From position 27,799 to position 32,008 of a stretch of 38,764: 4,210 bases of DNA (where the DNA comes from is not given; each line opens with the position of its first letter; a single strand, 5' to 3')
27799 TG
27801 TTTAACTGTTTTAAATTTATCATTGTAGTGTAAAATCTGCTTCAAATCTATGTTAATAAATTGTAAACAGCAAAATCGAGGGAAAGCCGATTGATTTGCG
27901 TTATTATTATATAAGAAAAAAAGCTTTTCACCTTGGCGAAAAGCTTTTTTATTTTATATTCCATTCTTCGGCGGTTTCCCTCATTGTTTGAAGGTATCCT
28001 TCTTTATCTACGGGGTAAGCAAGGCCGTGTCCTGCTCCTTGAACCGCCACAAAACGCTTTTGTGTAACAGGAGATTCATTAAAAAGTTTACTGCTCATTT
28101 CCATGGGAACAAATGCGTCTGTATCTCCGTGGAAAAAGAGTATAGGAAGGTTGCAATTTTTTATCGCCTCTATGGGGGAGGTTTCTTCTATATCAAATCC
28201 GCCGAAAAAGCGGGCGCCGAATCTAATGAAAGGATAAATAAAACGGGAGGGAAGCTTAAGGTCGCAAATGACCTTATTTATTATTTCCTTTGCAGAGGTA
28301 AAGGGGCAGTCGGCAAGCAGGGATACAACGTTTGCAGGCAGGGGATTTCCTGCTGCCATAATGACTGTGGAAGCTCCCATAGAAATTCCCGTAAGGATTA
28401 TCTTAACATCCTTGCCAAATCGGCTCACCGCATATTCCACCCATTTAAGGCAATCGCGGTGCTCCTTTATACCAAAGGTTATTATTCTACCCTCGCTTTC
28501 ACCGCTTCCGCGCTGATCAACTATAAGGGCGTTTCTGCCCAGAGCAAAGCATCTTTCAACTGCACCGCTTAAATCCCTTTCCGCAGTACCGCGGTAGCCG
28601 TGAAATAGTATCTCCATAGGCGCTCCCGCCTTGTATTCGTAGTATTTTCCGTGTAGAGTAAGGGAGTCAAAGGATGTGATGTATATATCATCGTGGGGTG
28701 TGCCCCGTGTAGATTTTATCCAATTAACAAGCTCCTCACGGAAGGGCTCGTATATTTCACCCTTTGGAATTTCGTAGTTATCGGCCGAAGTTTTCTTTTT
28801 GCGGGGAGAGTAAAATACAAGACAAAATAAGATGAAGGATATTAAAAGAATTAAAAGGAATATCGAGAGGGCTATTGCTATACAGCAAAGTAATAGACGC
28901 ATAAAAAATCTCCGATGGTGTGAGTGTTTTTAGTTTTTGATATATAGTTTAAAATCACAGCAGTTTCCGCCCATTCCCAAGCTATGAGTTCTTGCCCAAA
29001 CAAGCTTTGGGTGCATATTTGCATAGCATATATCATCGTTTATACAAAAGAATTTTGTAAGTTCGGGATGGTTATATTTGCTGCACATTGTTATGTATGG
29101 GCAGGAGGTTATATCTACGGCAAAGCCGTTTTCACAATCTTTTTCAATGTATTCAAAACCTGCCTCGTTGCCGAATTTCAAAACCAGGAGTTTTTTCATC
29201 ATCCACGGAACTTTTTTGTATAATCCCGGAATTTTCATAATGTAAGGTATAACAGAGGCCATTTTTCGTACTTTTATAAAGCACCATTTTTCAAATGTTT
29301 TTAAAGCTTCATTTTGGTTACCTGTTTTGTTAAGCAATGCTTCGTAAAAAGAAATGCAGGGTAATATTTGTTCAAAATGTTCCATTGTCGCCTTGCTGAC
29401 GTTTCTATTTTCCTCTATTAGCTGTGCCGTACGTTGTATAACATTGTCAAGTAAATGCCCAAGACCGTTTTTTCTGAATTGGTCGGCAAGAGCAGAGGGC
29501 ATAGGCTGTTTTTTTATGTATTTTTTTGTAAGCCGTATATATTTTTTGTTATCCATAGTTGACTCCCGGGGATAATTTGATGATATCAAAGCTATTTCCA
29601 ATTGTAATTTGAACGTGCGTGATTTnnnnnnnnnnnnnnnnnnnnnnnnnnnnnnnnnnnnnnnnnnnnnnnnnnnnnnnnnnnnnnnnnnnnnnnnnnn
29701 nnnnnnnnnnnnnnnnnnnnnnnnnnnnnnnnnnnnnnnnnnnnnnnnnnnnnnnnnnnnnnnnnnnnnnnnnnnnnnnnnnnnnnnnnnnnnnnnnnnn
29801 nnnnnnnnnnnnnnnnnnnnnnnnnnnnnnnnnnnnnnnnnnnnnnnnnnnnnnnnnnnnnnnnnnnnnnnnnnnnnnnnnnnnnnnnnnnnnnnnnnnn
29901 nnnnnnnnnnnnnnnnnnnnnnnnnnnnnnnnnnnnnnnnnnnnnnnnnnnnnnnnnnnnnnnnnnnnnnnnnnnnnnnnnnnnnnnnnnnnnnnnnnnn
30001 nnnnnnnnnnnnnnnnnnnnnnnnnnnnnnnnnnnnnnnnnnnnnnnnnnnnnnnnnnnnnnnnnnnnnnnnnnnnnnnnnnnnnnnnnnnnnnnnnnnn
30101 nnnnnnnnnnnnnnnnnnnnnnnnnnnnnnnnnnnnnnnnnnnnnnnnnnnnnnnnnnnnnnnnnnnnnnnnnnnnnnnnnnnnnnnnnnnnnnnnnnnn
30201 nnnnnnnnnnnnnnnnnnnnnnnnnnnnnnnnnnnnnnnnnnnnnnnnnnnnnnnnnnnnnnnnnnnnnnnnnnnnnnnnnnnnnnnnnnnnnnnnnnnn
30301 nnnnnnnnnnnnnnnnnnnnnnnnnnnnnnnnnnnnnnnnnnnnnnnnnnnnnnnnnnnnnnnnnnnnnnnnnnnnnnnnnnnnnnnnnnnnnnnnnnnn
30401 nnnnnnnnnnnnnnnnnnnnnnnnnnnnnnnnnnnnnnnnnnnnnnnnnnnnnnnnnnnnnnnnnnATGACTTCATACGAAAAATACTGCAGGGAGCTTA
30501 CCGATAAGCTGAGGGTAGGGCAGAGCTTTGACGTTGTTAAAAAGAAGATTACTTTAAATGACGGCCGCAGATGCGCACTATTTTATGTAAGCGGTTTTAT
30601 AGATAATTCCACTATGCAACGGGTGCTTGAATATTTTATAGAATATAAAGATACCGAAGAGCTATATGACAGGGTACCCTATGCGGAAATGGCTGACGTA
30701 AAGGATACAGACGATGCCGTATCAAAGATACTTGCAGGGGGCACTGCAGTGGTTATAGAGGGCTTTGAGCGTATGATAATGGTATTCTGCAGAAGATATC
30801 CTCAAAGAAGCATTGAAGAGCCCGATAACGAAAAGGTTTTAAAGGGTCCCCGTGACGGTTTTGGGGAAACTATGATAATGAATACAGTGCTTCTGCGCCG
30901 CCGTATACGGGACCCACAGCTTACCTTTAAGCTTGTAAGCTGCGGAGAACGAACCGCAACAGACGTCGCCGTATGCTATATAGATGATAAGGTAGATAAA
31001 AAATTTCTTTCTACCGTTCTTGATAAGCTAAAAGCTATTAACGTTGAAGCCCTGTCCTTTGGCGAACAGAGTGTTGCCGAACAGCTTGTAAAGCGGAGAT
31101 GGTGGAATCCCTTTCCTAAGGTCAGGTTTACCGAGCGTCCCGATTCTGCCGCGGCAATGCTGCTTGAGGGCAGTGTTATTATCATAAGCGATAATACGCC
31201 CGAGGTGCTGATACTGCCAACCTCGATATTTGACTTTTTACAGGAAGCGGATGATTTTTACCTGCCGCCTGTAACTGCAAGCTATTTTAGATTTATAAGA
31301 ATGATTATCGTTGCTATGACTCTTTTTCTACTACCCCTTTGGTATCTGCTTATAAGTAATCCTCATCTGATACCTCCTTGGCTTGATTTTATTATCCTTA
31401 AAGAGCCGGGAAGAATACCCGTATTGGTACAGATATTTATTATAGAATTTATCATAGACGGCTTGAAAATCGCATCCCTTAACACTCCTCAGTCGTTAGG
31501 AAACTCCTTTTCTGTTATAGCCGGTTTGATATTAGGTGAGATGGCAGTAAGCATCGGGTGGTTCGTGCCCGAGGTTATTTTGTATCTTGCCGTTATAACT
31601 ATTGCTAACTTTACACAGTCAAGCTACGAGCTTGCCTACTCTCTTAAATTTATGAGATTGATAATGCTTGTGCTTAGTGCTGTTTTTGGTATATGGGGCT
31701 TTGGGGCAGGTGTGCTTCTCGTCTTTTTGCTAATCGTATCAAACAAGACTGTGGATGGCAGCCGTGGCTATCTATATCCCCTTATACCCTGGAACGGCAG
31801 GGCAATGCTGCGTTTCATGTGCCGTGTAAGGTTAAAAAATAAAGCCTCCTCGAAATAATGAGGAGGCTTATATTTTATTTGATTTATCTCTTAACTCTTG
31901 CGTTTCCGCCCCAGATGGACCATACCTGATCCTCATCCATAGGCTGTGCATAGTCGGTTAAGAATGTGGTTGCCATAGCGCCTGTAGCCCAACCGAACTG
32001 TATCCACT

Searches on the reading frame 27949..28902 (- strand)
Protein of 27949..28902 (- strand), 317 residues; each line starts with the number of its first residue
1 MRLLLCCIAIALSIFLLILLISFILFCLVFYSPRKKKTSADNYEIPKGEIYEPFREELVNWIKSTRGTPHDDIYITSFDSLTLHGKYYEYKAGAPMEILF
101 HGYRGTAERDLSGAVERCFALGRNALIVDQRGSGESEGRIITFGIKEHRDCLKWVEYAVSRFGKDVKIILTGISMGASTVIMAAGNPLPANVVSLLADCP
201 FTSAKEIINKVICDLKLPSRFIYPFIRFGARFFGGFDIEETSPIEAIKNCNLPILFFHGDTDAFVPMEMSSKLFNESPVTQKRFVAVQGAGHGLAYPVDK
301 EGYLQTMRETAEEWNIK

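Call 10: search_protein_families(library=pfam, proteins=[window:27949-28902:-])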
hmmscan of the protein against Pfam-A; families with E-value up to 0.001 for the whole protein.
window:27949-28902:- (317 aa): 7 families
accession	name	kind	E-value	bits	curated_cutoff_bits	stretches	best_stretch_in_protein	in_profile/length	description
PF12146.15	Hydrolase_4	-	1.4e-14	54.4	27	2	98-206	8-115/239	Serine aminopeptidase, S33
PF00561.26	Abhydrolase_1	-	1.9e-10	41.3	25.8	1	98-208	4-110/245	alpha/beta hydrolase fold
PF00326.27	Peptidase_S9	-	1.6e-06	28.2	22.6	0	239-301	130-196/213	Prolyl oligopeptidase family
PF20434.5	BD-FAE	-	1.5e-05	25.1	26.8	0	239-275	177-213/215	BD-FAE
PF02129.25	Peptidase_S15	-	7.6e-05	23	23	1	118-190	47-119/262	X-Pro dipeptidyl-peptidase (S15 family)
PF12697.13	Abhydrolase_6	-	0.00026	22.2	26.3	0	116-231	11-110/217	Alpha/beta hydrolase family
PF01738.24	DLH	-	0.0004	20.5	21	0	231-309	126-203/217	Dienelactone hydrolase family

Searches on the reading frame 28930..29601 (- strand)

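Call 10: search_protein_families(library=pfam, proteins=[window:28930-29601:-])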
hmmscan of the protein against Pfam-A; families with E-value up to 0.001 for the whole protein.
window:28930-29601:- (223 aa): 1 family
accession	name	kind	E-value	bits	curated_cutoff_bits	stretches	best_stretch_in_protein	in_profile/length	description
PF14196.11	ATC_hydrolase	-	1.3e-21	78.3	28.1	1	76-218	5-144/145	L-2-amino-thiazoline-4-carboxylic acid hydrolase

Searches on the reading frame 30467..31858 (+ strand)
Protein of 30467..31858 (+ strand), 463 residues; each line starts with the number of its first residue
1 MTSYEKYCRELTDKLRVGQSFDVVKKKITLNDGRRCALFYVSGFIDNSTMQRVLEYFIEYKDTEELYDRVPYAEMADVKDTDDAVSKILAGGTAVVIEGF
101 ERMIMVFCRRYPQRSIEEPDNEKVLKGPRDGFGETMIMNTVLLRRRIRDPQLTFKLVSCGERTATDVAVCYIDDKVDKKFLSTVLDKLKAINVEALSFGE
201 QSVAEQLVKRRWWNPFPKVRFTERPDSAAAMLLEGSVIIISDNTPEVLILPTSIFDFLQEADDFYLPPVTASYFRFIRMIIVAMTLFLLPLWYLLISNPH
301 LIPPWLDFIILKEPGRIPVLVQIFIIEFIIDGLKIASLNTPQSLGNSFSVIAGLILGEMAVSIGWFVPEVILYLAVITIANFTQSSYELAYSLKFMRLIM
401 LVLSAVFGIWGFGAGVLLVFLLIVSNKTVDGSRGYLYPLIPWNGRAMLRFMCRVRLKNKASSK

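Call 10: search_protein_families(library=pfam, proteins=[window:30467-31858:+])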
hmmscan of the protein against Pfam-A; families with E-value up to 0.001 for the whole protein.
window:30467-31858:+ (463 aa): 1 family
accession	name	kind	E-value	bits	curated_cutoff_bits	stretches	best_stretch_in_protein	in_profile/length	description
PF03323.18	GerA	-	1.5e-135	452.8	27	1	16-459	6-460/466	Bacillus/Clostridium GerA spore germination protein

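Call 54: find_encoding_contigs(protein=window:30467-31858:+, flank=2500, max_places=10)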
Protein window:30467-31858:+ (463 aa): no gene with exactly this product is on record in the collection.
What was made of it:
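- Tried and rejected: Exact-protein look-up of the window's GerA protein: not on record (call 54).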

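Call 55: find_homologous_proteins(query=window:30467-31858:+, max_evalue=1e-50)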
Query window:30467-31858:+ (463 aa): 5778 proteins with E <= 1e-50 among 8000 candidates; the best 120 are listed.
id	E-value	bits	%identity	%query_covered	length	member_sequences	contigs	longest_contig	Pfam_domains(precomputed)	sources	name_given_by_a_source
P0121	0.0e+0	1035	100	100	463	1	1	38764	PF03323.19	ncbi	-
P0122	6.3e-247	838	78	100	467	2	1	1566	PF03323.19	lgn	-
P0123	1.5e-244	830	78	100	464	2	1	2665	PF03323.19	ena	-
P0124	1.9e-244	830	78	100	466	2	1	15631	PF03323.19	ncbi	-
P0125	2.3e-244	829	78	100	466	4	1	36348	PF03323.19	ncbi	-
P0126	2.8e-242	823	78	100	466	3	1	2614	PF03323.19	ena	-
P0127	1.2e-241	820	77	99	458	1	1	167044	PF03323.19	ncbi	-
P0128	1.8e-241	820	76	100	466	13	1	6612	PF03323.19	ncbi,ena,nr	ncbi:MAG: spore germination protein [Clostridia bacterium]|nr:spore germination protein [Clostridia 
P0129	1.9e-240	817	77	100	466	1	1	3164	PF03323.19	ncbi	-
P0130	3.2e-240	816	76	100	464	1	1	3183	PF03323.19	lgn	-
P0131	4.4e-240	815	76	100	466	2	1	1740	PF03323.19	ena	-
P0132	5.2e-240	815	78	99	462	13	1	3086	PF03323.19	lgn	-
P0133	1.9e-239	813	78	99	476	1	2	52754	PF03323.19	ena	-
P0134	1.1e-237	807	75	100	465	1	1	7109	PF03323.19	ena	-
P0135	1.8e-224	764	71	100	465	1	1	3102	PF03323.19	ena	-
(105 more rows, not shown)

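Call 56: find_encoding_contigs(protein=P0127, flank=3000, max_places=3)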
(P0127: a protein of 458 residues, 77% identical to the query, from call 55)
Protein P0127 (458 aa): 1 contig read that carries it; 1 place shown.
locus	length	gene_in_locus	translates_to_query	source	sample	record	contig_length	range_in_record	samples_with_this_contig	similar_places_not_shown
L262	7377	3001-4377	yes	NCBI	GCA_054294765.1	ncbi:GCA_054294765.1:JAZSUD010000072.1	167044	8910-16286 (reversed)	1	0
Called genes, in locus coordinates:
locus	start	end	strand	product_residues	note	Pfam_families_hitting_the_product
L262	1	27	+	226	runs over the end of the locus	PF08378:NERD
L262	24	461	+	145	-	PF00692:dUTPase, PF22769:DCD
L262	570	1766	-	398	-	PF01996:F420_ligase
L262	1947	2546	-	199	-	PF04199:Cyclase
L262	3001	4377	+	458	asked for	PF03323:GerA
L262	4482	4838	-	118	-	-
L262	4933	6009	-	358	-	PF00294:PfkB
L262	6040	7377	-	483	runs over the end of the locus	PF03446:NAD_binding_2, PF00393:6PGD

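Call 57: find_encoding_contigs(protein=P0125, flank=3000, max_places=3)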
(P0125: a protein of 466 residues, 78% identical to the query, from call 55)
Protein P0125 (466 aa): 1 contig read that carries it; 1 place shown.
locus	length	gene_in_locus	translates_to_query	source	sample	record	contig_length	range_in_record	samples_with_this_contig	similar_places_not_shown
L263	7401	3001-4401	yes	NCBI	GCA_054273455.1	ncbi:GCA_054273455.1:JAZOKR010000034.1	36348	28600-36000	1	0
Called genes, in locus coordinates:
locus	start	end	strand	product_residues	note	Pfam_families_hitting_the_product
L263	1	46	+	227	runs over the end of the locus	PF13529:Peptidase_C39_2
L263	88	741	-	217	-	-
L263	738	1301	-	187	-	PF01648:ACPS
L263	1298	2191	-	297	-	PF00892:EamA, PF03151:TPT (weak), PF00892:EamA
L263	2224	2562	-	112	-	-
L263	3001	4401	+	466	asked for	PF03323:GerA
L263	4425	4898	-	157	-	PF06695:Sm_multidrug_ex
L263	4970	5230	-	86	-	PF01649:Ribosomal_S20p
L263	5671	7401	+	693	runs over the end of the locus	?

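Call 58: find_encoding_contigs(protein=P0133, flank=3000, max_places=3)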
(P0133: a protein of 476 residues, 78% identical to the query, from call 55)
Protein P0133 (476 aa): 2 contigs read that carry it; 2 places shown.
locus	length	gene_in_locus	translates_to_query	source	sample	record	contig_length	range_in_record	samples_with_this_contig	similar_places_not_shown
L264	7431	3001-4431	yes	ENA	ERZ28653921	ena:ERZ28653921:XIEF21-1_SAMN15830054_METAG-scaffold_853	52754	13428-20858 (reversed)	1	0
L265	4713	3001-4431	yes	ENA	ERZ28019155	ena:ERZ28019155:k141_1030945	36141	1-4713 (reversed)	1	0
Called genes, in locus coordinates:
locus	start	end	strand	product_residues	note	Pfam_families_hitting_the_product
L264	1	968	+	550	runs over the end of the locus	PF00395:SLH (weak), PF13529:Peptidase_C39_2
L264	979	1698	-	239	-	-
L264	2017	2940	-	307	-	PF01156:IU_nuc_hydro, PF07632:Sde182_NH-like (weak)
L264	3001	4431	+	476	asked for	PF03323:GerA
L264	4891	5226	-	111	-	PF02481:DNA_processg_A (weak), PF10686:YAcAr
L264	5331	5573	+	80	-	PF13443:HTH_26, PF01381:HTH_3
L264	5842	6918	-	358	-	PF00294:PfkB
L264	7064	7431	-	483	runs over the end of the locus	PF03446:NAD_binding_2, PF00393:6PGD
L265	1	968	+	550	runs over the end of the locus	PF00395:SLH (weak), PF13529:Peptidase_C39_2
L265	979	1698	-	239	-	-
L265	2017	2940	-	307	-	PF01156:IU_nuc_hydro, PF07632:Sde182_NH-like (weak)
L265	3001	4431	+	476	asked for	PF03323:GerA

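Call 64: search_protein_families(library=padloc, proteins=[L263:2224-2562:-], max_evalue=0.01)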
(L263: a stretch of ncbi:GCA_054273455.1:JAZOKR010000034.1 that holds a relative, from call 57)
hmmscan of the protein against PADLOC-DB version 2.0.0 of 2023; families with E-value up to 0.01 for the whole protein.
L263:2224-2562:- (112 aa): 1 family
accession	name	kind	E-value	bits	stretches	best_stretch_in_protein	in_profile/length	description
PDLC04438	PDC-M13B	-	0.0047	14.9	1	43-85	35-77/158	-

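Call 65: search_protein_families(library=phrogs, proteins=[L263:2224-2562:-], max_evalue=0.001)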
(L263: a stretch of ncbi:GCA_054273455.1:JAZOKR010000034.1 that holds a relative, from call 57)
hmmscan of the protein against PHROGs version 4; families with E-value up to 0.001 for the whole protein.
L263:2224-2562:- (112 aa): 0 families

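Call 85: list_cluster_members(proteins=[P0121])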
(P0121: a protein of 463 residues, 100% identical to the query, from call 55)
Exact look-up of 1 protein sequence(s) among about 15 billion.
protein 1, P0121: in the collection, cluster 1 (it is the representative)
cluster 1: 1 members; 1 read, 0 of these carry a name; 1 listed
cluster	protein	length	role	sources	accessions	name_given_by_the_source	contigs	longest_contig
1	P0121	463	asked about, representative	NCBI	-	-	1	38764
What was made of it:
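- Tried and rejected: Cluster look-up for taxonomy: no name returned (call 85).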
